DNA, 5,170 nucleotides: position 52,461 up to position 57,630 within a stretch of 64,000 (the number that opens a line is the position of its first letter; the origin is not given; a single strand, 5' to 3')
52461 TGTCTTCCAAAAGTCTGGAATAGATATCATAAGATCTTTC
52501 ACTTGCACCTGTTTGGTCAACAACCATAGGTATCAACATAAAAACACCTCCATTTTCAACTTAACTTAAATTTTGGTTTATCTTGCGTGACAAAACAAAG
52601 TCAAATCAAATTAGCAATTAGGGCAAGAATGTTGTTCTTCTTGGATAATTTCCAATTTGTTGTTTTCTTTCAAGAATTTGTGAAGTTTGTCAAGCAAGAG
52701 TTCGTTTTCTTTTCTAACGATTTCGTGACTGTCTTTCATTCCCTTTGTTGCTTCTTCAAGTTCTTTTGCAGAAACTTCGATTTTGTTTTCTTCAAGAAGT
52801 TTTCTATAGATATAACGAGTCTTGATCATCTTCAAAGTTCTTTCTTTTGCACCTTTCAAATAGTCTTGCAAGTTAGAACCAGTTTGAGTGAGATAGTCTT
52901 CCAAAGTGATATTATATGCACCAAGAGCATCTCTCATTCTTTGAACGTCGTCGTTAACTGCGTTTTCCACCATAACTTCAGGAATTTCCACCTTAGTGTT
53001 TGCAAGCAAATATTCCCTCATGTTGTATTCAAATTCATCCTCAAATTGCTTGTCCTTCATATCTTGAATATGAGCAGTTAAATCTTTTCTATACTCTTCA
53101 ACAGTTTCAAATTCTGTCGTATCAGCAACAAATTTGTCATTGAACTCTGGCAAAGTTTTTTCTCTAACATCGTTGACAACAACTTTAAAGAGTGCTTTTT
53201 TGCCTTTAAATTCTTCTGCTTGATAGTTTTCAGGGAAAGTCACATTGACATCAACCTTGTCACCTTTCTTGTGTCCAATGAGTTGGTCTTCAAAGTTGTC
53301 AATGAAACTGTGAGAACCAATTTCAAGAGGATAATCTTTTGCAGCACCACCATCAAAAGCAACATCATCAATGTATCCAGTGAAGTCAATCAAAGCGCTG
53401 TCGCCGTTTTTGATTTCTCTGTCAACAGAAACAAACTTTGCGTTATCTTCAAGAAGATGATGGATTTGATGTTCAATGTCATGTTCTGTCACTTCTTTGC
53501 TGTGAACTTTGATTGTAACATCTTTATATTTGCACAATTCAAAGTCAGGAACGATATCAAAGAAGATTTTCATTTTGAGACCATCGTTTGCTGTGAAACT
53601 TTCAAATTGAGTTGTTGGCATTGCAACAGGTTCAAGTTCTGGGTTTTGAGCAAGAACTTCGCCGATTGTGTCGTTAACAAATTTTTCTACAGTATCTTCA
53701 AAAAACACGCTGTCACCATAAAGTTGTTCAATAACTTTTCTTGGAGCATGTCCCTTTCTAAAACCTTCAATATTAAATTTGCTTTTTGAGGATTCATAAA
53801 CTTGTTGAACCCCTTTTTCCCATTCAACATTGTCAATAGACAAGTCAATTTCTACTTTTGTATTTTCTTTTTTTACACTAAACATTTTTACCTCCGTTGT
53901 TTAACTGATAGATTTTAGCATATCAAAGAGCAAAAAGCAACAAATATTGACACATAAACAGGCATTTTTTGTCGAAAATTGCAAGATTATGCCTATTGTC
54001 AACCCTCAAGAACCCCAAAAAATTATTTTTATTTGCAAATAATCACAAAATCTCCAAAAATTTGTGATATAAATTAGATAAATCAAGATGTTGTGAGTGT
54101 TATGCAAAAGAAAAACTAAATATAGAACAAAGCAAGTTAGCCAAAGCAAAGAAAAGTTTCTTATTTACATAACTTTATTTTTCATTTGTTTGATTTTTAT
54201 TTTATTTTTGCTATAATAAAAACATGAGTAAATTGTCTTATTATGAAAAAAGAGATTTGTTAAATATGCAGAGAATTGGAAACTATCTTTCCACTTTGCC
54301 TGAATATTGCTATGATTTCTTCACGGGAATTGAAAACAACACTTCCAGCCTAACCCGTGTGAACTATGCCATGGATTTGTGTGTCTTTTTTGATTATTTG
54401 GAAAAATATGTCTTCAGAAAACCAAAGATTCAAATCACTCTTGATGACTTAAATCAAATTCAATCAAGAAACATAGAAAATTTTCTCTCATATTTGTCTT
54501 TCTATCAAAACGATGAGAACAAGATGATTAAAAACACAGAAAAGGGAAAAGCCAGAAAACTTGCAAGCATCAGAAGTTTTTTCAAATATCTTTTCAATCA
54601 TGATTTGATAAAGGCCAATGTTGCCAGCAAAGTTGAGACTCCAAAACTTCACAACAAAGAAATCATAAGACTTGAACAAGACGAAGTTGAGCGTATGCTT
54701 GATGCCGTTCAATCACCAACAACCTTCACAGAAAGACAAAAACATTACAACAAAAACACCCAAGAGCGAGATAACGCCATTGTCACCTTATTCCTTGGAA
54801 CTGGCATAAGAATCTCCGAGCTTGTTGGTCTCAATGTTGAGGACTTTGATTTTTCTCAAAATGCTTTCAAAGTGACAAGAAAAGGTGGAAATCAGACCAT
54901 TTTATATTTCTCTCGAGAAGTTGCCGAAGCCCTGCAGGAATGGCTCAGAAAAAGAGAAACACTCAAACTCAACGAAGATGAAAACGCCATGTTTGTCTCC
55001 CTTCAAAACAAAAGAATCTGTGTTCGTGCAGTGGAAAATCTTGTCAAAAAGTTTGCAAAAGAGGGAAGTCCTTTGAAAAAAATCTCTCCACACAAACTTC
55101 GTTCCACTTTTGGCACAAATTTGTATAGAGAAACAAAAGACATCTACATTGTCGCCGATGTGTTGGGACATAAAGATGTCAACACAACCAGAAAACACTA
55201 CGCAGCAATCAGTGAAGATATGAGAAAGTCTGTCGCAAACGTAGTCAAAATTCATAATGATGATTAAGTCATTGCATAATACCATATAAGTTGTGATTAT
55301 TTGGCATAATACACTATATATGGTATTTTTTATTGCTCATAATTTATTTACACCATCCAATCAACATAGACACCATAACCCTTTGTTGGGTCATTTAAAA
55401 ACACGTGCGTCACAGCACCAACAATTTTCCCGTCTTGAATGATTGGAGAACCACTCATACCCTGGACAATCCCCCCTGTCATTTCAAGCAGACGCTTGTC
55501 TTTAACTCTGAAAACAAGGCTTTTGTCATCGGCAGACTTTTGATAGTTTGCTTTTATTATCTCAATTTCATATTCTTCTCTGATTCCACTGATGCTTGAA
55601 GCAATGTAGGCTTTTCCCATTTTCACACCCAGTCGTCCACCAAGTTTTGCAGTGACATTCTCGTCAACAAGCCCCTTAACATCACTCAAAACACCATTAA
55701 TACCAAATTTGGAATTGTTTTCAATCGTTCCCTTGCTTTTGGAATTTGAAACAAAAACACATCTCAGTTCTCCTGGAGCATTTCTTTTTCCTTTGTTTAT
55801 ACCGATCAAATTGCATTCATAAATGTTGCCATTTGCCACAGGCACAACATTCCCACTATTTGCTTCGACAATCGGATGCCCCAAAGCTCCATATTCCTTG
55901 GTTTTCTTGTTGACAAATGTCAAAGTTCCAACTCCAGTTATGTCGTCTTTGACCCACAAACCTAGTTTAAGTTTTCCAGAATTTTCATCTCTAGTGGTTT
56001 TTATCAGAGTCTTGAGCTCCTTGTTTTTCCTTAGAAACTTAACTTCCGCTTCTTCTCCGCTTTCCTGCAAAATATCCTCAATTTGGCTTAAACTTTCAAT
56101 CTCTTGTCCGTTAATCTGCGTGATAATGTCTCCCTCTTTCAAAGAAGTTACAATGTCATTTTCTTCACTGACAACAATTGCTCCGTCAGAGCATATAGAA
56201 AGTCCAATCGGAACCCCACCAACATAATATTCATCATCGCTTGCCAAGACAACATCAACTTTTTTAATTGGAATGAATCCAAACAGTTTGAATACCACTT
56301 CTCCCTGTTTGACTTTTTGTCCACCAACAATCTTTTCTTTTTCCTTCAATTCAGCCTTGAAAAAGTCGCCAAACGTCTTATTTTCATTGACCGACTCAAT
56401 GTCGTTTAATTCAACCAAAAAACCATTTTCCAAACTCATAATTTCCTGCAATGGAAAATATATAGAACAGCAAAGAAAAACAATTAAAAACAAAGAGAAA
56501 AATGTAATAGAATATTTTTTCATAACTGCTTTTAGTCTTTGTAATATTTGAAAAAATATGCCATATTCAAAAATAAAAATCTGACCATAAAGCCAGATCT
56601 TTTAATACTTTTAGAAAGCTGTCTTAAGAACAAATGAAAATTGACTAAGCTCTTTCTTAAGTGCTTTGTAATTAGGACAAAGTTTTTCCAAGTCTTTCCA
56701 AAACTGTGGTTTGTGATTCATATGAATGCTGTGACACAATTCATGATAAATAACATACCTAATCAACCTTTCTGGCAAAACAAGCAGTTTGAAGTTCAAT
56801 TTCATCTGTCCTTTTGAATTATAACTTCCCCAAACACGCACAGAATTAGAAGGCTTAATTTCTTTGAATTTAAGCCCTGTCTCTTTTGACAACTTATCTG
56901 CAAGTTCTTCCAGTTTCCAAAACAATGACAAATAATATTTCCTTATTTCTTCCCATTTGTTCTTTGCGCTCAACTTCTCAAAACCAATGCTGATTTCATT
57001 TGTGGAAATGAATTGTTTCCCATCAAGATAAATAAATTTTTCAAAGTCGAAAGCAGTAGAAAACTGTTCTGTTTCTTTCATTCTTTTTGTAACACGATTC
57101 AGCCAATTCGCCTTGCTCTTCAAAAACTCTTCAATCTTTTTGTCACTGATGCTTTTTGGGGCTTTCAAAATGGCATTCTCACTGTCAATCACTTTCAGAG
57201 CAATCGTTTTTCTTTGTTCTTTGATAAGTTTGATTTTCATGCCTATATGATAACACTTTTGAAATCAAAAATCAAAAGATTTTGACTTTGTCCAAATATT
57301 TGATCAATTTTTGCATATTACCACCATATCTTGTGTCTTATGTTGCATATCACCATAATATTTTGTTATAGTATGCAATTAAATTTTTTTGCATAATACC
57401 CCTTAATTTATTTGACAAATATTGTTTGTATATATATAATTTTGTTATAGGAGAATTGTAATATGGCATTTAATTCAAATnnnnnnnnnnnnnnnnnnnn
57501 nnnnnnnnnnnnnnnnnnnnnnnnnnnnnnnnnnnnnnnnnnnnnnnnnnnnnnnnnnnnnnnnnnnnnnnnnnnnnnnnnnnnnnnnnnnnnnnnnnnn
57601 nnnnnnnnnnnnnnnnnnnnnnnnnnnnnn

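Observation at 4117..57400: Dispersed modular palindromic repeat family (half-site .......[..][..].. and its complement) in at least ten loci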

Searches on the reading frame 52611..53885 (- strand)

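Call 8: search_protein_families(library=ncbifam, proteins=[window:52611-53885:-])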
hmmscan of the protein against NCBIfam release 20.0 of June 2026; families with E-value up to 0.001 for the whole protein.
window:52611-53885:- (424 aa): 1 family
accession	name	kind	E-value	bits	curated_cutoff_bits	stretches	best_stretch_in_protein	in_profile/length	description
TIGR00115.1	tig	equivalog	4.9e-100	335.2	180.2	1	9-410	1-392/410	trigger factor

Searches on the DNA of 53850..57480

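Call 71: search_rna_families(source=window, start=53850, end=57480, threshold=evalue, max_evalue=1)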
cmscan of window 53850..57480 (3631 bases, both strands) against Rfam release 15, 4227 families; matches with E-value up to 1: 2.
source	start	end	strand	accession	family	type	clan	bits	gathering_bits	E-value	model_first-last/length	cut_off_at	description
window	55384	55499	-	RF02951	DABA-DC-AT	Cis-reg;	-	24.6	56.1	0.0082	1-149/149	no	DABA-DC-AT RNA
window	56207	56248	-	RF00284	SNORD74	Gene; snRNA; snoRNA; CD-box;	CL00069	19.1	41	0.83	1-80/80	no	Small nucleolar RNA SNORD74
